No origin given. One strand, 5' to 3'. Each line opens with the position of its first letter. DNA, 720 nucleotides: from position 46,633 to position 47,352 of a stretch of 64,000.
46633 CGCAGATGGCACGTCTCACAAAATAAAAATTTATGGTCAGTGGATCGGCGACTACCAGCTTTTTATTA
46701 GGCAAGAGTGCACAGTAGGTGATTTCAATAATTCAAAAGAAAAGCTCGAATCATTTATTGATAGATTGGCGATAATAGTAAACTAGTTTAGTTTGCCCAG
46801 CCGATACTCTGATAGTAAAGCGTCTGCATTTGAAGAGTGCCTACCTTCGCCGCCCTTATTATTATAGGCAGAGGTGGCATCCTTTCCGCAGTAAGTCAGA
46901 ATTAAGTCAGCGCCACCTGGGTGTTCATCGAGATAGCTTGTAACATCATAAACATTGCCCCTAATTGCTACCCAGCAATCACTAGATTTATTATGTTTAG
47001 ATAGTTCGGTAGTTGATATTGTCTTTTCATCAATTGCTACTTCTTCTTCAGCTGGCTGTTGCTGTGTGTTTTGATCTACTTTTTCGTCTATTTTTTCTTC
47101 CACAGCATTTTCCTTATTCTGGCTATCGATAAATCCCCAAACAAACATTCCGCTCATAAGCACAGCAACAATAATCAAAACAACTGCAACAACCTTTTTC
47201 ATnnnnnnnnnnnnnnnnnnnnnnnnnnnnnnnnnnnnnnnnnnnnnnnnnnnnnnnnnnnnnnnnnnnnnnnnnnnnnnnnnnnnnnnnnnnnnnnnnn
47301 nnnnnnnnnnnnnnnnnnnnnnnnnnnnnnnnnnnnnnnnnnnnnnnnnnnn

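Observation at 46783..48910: NOX/ferric-reductase-type flavocytochrome in an operon with a cytochrome b5-domain protein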

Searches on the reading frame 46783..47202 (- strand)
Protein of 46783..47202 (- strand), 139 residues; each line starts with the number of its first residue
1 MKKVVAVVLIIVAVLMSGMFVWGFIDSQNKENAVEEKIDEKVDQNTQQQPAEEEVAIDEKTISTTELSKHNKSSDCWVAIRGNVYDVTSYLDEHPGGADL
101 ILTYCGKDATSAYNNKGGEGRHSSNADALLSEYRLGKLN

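Call 3: search_protein_families(library=pfam, proteins=[window:46783-47202:-], max_evalue=0.1)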
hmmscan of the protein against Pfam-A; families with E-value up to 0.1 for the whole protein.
window:46783-47202:- (139 aa): 8 families
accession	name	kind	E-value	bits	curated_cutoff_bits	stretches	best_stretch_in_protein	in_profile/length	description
PF00173.33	Cyt-b5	-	1.1e-25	89.8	23.7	1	65-138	3-73/74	Cytochrome b5-like Heme/Steroid binding domain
PF00558.24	Vpu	-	0.0058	16.8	24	1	3-44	5-45/81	Vpu protein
PF12869.13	tRNA_anti-like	-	0.024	14.6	23.5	1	1-72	1-47/146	tRNA_anti-like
PF07790.16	Pilin_N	-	0.029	15.7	25.2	1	5-55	13-54/78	Archaeal Type IV pilin, N-terminal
PF05434.16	Tmemb_9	-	0.033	14.5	28.6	1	1-78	50-128/145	TMEM9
PF10721.14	DUF2514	-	0.037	14.5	26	1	8-66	3-63/161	Protein of unknown function (DUF2514)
PF17247.7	DUF5316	-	0.037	14.2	28.7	1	4-30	11-37/74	Family of unknown function (DUF5316)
PF00335.26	Tetraspanin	-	0.041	14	32.1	1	6-54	80-128/225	Tetraspanin family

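Call 4: search_protein_families(library=ncbifam, proteins=[window:46783-47202:-], max_evalue=0.1)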
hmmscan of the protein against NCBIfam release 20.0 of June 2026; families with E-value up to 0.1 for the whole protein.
window:46783-47202:- (139 aa): 9 families
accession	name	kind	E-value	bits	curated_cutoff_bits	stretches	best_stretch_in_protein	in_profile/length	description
TIGR03064.1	sortase_srtB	equivalog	0.00097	18.5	153.75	1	1-83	4-81/235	class B sortase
NF042931.1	SAG1386_EF1546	equivalog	0.0045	17.1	80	1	4-71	33-103/158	SAG1386/EF1546 family surface-associated protein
NF002359.0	PRK01318.2-6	equivalog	0.011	14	600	1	3-118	4-115/624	membrane protein insertase YidC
NF038218.1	IcmG_DotF_IVB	equivalog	0.014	15.1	200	1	4-62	52-108/266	type IVB secretion system protein IcmG/DotF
NF006283.1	PRK08455.1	equivalog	0.025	14.2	187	1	5-55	22-72/182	flagellar basal body-associated protein FliL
TIGR03593.1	yidC_nterm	equivalog_domain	0.036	13.6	58.25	1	9-85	5-83/363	membrane protein insertase YidC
NF042425.1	Amuc_1099_fam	equivalog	0.044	13.4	50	1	7-70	8-70/321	Amuc_1099 family pilus-like system protein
NF045939.1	MHJ_0274_fam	hypoth_equivalog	0.055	13.2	80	1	4-50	2-47/165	MHJ_0274 family protein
NF058671.1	sortase_SrtD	exception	0.086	12.5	140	0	6-60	2-56/187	class D sortase, LPxTATN-specific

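Call 9: find_homologous_proteins(query=window:46783-47202:-)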
Query window:46783-47202:- (139 aa): 68 proteins with E <= 0.001 among 90 candidates.
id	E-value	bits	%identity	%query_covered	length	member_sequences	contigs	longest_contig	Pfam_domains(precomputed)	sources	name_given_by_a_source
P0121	1.2e-79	283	94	100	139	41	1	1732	PF00173.34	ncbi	-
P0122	2.1e-72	259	85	100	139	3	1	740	PF00173.34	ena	-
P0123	4.2e-60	219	73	100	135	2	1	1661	PF00173.34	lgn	-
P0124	8.0e-58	212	71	100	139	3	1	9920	PF00173.34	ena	-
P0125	9.6e-57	208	92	76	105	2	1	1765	PF00173.34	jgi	jgi:cytochrome b involved in lipid metabolism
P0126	2.2e-56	207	70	100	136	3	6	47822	PF00173.34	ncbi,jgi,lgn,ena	jgi:cytochrome b involved in lipid metabolism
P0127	2.7e-56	207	68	100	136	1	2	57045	PF00173.34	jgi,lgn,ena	-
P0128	7.3e-56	206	68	100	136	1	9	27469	PF00173.34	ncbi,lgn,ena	-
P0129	1.8e-55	204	67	100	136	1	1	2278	PF00173.34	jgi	-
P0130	1.3e-54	202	68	100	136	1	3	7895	PF00173.34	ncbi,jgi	jgi:cytochrome b involved in lipid metabolism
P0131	1.3e-53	198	65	100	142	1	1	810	PF00173.34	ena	-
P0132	5.7e-38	148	52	98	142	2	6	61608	PF00173.34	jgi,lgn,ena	jgi:cytochrome b involved in lipid metabolism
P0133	4.0e-36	142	45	100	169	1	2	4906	PF00173.34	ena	-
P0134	9.4e-35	137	49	99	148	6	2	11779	PF00173.34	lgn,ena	-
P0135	2.8e-34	136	49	100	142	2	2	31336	PF00173.34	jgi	jgi:cytochrome b involved in lipid metabolism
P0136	1.1e-33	134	45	100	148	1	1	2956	PF00173.34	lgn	-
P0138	2.9e-31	126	40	100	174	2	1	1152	PF00173.34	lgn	-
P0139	3.3e-31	126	48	98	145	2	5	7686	PF00173.34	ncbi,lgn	-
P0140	3.6e-31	126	59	55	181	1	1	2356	PF00173.34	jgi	jgi:cytochrome b involved in lipid metabolism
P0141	1.0e-29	121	45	98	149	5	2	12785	PF00173.34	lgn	-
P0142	1.5e-27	114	46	99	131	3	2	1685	PF00173.34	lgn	-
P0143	7.8e-27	112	35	84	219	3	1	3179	PF00173.34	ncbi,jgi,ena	-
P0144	1.3e-25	108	61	64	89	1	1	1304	PF00173.34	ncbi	-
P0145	8.6e-25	105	42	68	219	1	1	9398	PF00173.34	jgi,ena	-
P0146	1.7e-24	104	40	96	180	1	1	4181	PF00173.34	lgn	-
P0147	9.3e-21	92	53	63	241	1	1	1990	PF00173.34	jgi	jgi:hypothetical protein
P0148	7.5e-20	89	40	96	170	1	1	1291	PF00173.34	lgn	-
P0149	1.3e-19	88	53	55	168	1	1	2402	PF00173.34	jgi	jgi:hypothetical protein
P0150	3.7e-19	87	53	55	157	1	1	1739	PF00173.34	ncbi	-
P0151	3.5e-18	84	43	55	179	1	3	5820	PF00173.34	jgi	jgi:cytochrome b involved in lipid metabolism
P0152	4.5e-18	83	51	58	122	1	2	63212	PF00173.34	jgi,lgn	-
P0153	2.0e-16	78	49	53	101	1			PF00173.34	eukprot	eukprot:m.255533 g.255533 ORF g.255533 m.255533 type:complete len:102 (-) comp19162_c1_seq4:366-671(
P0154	1.6e-15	75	50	58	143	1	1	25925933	PF22812.1,PF00173.34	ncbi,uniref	ncbi:cytochrome b5-like [Aristolochia californica]|uniref:cytochrome b5-like n=1 Tax=Aristolochia ca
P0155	3.3e-15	74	51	58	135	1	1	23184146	PF00173.34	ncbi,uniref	ncbi:cytochrome b5-like [Aristolochia californica]|uniref:cytochrome b5-like n=1 Tax=Aristolochia ca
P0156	6.4e-15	73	49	58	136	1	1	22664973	PF00173.34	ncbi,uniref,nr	ncbi:hypothetical protein H6P81_019838 [Aristolochia fimbriata]|uniref:Cytochrome b5 heme-binding do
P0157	1.1e-14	72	49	58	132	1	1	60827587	PF00173.34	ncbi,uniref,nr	ncbi:hypothetical protein ES288_D13G098600v1 [Gossypium darwinii]|uniref:Cytochrome b5 heme-binding 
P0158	1.5e-14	72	50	58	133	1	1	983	PF00173.34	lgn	-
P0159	1.8e-14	72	49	58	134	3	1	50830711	PF00173.34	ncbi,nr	ncbi:Cytochrome b5-like heme/steroid binding domain - like 5 [Theobroma cacao]|nr:Cytochrome b5-like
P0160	2.2e-14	71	50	58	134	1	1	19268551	PF00173.34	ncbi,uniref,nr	ncbi:cytochrome b5-like isoform X1 [Durio zibethinus]|uniref:Cytochrome b5-like isoform X1 n=1 Tax=D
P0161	2.2e-14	71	49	58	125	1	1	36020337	PF00173.34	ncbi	ncbi:cytochrome b5 [Fagus crenata]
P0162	2.3e-14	71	49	58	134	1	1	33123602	PF00173.34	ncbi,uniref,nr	ncbi:hypothetical protein Gogos_000666 [Gossypium gossypioides]|uniref:Cytochrome b5 heme-binding do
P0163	2.3e-14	71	49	58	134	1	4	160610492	PF00173.34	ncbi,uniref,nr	ncbi:hypothetical protein F383_27157 [Gossypium arboreum]|uniref:Uncharacterized protein n=3 Tax=Gos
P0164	2.3e-14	71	49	58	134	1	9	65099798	PF00173.34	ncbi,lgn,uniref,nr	ncbi:hypothetical protein Goshw_029318 [Gossypium schwendimanii]|uniref:Cytochrome b5 n=8 Tax=Gossyp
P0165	2.3e-14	71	49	58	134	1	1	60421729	PF00173.34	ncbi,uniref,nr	ncbi:hypothetical protein ES319_D13G093300v1 [Gossypium barbadense]|uniref:Cytochrome b5 heme-bindin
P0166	2.4e-14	71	49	58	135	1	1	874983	PF00173.34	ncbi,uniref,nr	ncbi:Cytochrome b5 isoform A [Hibiscus syriacus]|uniref:Cytochrome b5 isoform A n=1 Tax=Hibiscus syr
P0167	2.5e-14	71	49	58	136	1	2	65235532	PF00173.34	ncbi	ncbi:hypothetical protein V6Z11_D13G095900 [Gossypium hirsutum]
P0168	4.0e-14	71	49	58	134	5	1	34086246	PF00173.34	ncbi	ncbi:hypothetical protein CRYUN_Cryun21dG0020800 [Craigia yunnanensis]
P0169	4.3e-14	71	48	58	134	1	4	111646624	PF00173.34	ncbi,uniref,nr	ncbi:hypothetical protein ERO13_A13G084232v2 [Gossypium hirsutum]|uniref:Cytochrome b5 n=2 Tax=Gossy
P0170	5.4e-14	70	48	58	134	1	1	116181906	PF00173.34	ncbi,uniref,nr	ncbi:hypothetical protein J1N35_043627 [Gossypium stocksii]|uniref:Cytochrome b5 heme-binding domain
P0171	5.8e-14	70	48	58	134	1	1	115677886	PF00173.34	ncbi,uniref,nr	ncbi:hypothetical protein E1A91_A13G093200v1 [Gossypium mustelinum]|uniref:Cytochrome b5 heme-bindin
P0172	8.3e-14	70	49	58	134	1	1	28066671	PF00173.34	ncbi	ncbi:hypothetical protein CRYUN_Cryun29cG0090500 [Craigia yunnanensis]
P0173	2.2e-13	68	48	58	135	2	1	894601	PF00173.34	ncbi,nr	ncbi:cytochrome b5-like [Hibiscus syriacus]|nr:cytochrome b5-like [Hibiscus syriacus]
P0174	3.0e-13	68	50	53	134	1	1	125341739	PF00173.34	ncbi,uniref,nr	ncbi:cytochrome b5 [Malania oleifera]|uniref:cytochrome b5 n=1 Tax=Malania oleifera TaxID=397392 Rep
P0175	7.2e-13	67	50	53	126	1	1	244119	PF00173.34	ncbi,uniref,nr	ncbi:Cytochrome b5 isoform A [Hibiscus syriacus]|uniref:Cytochrome b5 isoform A n=1 Tax=Hibiscus syr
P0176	2.1e-12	65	46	58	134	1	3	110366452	PF00173.34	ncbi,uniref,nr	ncbi:hypothetical protein ES319_A13G086800v1 [Gossypium barbadense]|uniref:Cytochrome b5 heme-bindin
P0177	3.7e-12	64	47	53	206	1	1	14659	PF00173.34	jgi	jgi:cytochrome b involved in lipid metabolism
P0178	8.1e-11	60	45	58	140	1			PF00173.34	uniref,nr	uniref:Cytochrome b5 heme-binding domain-containing protein n=1 Tax=Gossypium raimondii TaxID=29730 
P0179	1.8e-10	59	39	58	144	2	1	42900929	PF00173.34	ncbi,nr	ncbi:hypothetical protein Goari_000677, partial [Gossypium aridum]|nr:hypothetical protein [Gossypiu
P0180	2.7e-10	58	56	39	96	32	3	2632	PF00173.34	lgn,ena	-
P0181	2.9e-10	58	57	38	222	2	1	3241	PF00890.31,PF00173.34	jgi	-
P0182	6.6e-10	57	57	38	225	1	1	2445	PF00890.31,PF00173.34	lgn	-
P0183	7.1e-10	57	52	47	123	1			PF00173.34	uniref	uniref:CSON014748 protein n=1 Tax=Culicoides sonorensis TaxID=179676 RepID=A0A336KRC4_CULSO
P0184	8.5e-9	53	42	58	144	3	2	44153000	PF00173.34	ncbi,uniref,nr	ncbi:hypothetical protein Gohar_000706 [Gossypium harknessii]|uniref:Cytochrome b5 heme-binding doma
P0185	1.1e-8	53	53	38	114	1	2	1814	PF00173.34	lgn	-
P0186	6.1e-8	51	36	61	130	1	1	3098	PF00173.34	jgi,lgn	-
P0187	8.0e-6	44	51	41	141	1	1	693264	PF00173.34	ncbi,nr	ncbi:hypothetical protein GOBAR_DD01575 [Gossypium barbadense]|nr:hypothetical protein GOBAR_DD01575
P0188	9.1e-6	44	51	41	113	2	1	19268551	PF00173.34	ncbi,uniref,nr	ncbi:cytochrome b5-like isoform X2 [Durio zibethinus]|uniref:Cytochrome b5-like isoform X2 n=1 Tax=D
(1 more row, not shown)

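Call 13: search_solved_structures(query=window:46783-47202:-, max_evalue=0.001, show_alignments=2)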
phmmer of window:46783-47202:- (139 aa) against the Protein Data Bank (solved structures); distinct sequences matched with E-value up to 0.001: 54.
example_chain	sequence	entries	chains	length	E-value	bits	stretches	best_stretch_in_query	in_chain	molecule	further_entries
1cxy_A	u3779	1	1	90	4e-17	65.7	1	64-138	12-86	CYTOCHROME B5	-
4b8n_A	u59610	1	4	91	7.8e-15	58.3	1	57-113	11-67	CYTOCHROME B5-HOST ORIGIN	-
2ibj_A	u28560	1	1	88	9e-15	58.1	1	58-138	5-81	Cytochrome b5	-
3ks0_A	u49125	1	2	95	1.1e-14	57.8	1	59-114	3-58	Cytochrome b2, mitochondrial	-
1lco_A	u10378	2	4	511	8.2e-14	55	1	56-113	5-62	L-LACTATE DEHYDROGENASE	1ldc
1szf_A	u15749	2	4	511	8.2e-14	55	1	56-113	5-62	Cytochrome b2, mitochondrial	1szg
1sze_A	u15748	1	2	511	8.3e-14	55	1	56-113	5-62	Cytochrome b2, mitochondrial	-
1fcb_A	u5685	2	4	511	8.3e-14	55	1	56-113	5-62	FLAVOCYTOCHROME B2 | CYTOCHROME B2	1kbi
2oz0_A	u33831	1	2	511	8.3e-14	55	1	56-113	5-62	Cytochrome b2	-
3lf5_A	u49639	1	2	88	1.2e-13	54.5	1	62-115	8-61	Cytochrome b5 reductase 4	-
1awp_A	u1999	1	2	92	1.5e-13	54.1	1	65-137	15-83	CYTOCHROME B5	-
1ltd_A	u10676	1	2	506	1.9e-13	53.8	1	59-113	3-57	FLAVOCYTOCHROME B2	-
3ner_A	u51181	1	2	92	2.1e-13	53.7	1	64-138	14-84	Cytochrome b5 type B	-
1b5m_A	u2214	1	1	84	3.2e-13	53.1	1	65-137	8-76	CYTOCHROME B5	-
1eue_A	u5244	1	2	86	3.2e-13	53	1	65-137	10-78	CYTOCHROME B5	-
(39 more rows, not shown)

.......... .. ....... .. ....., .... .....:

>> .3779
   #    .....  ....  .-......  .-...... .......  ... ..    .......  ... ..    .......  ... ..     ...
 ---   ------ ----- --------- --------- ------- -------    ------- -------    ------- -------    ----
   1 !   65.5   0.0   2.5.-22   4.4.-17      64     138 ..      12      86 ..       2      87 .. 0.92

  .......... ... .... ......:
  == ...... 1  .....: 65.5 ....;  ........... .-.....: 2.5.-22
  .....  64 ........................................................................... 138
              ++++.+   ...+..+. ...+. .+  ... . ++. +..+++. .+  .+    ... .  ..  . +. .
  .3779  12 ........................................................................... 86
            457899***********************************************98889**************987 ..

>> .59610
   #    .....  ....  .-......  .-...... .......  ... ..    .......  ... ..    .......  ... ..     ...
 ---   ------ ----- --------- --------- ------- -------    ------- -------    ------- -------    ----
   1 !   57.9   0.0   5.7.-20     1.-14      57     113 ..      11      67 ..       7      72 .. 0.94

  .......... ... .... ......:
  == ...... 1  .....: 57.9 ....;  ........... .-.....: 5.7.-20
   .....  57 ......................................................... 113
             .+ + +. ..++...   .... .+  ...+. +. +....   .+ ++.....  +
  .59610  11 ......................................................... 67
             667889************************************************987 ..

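Call 74: predict_structure(alignment_id=A2)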
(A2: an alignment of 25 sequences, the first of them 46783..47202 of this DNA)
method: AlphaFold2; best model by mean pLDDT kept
length: 139 residues; sequences in the alignment: 25
mean_pLDDT: 82.6   pTM: 0.57
mean pLDDT of the five models: 82.6, 81.2, 80.1, 78.8, 76.4
residues with pLDDT >= 90: 80; 70-90: 24; 50-70: 23; < 50: 12
segments of 3 or more residues with pLDDT < 50: 39-48
pLDDT, mean of each block of 10 residues (from residue 1): 86 82 66 51 45 64 98 98 97 93 97 91 93 96
secondary structure, 60 per line:
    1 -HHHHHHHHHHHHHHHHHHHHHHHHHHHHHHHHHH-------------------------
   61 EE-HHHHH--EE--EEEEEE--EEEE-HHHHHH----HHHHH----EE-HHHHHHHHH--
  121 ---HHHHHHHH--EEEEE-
elements in order: H2-35 H64-68 E75-80 E83-86 H88-93 H98-102 H110-118 H124-131 E134-138

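Call 76: fold_search(model_id=the predicted structure, library=pdb)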
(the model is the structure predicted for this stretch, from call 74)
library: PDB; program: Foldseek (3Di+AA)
matches with E <= 10: 80; with E <= 0.001: 68
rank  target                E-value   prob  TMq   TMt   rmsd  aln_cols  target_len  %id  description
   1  3mus_A                8.9e-10  1.00  0.54  0.87   1.1        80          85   35  2A Resolution Structure of Rat Type B Cytochrome b5 (released 2011-04-13)
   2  4hin_B                1.1e-09  1.00  0.54  0.91   1.1        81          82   36  2.4A Resolution Structure of Bovine Cytochrome b5 (S71L) (released 2013-10-16)
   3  1cyo                  1.1e-09  1.00  0.53  0.84   1.1        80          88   35  BOVINE CYTOCHROME B(5) (released 1994-11-30)
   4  1lj0_D                1.5e-09  1.00  0.54  0.87   1.1        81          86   32  Structure of quintuple mutant of the rat outer mitocondrial cytochrome b5. (released 2002-11-20)
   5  1eue_A                1.6e-09  1.00  0.54  0.87   1.1        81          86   34  RAT OUTER MITOCHONDRIAL MEMBRANE CYTOCHROME B5 (released 2001-04-04)
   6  1awp_A                1.7e-09  1.00  0.53  0.86   1.1        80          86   36  RAT OUTER MITOCHONDRIAL MEMBRANE CYTOCHROME B5 (released 1998-10-28)
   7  2ibj                  1.7e-09  1.00  0.55  0.88   1.1        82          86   39  Structure of House Fly Cytochrome B5 (released 2007-02-27)
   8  3mus_B                2.3e-09  1.00  0.54  0.86   1.0        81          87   34  2A Resolution Structure of Rat Type B Cytochrome b5 (released 2011-04-13)
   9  1ehb                  2.3e-09  1.00  0.54  0.90   1.2        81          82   34  CRYSTAL STRUCTURE OF RECOMBINANT TRYPSIN-SOLUBILIZED FRAGMENT OF CYTOCHROME B5 (released 2000-08-09)
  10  4hin_A                2.4e-09  1.00  0.54  0.92   0.6        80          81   35  2.4A Resolution Structure of Bovine Cytochrome b5 (S71L) (released 2013-10-16)
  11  2i89_A                2.4e-09  1.00  0.55  0.84   1.3        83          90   32  Structure of septuple mutant of Rat Outer Mitochondrial Membrane Cytochrome B5 (released 2006-10-31)
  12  1b5m                  3.2e-09  1.00  0.54  0.89   1.1        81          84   34  RAT OUTER MITOCHONDRIAL MEMBRANE CYTOCHROME B5 (released 1997-03-12)
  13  1es1                  3.2e-09  1.00  0.54  0.91   1.2        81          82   34  CRYSTAL STRUCTURE OF VAL61HIS MUTANT OF TRYPSIN-SOLUBILIZED FRAGMENT OF CYTOCHROME B5 (released 2000-08-09)
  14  3ozz                  3.6e-09  1.00  0.54  0.90   1.0        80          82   36  Structure of a cytochrome b5 core-swap mutant (released 2011-09-14)
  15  1icc_A                3.9e-09  1.00  0.55  0.87   1.1        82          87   34  RAT OUTER MITOCHONDRIAL MEMBRANE CYTOCHROME B5 (released 2001-09-19)
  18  1cxy                  4.2e-09  1.00  0.56  0.94   1.1        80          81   39  STRUCTURE AND CHARACTERIZATION OF ECTOTHIORHODOSPIRA VACUOLATA CYTOCHROME B558, A PROKARYOTIC HOMOLOGUE OF CYTOCHROME B5 (released 1999-09-10)
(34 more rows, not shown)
